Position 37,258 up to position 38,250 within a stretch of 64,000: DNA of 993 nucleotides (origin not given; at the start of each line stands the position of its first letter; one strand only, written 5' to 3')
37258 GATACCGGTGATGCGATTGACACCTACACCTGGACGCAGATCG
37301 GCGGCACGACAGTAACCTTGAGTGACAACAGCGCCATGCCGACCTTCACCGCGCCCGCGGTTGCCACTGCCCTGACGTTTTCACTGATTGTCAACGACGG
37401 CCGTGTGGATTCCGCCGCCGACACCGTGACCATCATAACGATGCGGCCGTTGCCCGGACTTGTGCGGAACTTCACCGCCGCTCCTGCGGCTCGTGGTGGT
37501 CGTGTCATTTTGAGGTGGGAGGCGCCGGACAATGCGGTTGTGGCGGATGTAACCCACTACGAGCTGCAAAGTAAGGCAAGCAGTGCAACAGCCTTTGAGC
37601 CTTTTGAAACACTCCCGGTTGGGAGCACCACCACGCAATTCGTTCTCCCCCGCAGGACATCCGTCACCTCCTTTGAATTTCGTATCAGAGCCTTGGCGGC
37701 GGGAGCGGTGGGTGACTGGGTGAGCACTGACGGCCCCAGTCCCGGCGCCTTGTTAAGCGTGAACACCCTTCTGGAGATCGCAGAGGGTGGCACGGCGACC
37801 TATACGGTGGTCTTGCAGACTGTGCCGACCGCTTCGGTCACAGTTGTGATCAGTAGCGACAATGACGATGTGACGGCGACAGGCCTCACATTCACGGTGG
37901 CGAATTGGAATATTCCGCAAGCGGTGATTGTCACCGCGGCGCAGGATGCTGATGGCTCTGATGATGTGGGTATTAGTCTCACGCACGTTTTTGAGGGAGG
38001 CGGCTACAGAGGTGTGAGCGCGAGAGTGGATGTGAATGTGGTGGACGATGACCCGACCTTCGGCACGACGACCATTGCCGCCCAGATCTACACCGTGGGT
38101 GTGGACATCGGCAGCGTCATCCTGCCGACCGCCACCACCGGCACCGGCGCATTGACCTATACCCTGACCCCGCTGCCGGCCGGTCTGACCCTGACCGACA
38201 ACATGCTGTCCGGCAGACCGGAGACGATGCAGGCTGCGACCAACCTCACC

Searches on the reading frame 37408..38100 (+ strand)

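Call 46: search_protein_families(library=pfam, proteins=[window:37408-38100:+], max_evalue=0.01)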
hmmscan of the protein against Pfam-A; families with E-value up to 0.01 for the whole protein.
window:37408-38100:+ (231 aa): 1 family
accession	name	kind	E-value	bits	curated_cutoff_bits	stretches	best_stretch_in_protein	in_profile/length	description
PF00041.27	fn3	-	0.0041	17.8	25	0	20-102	4-75/84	Fibronectin type III domain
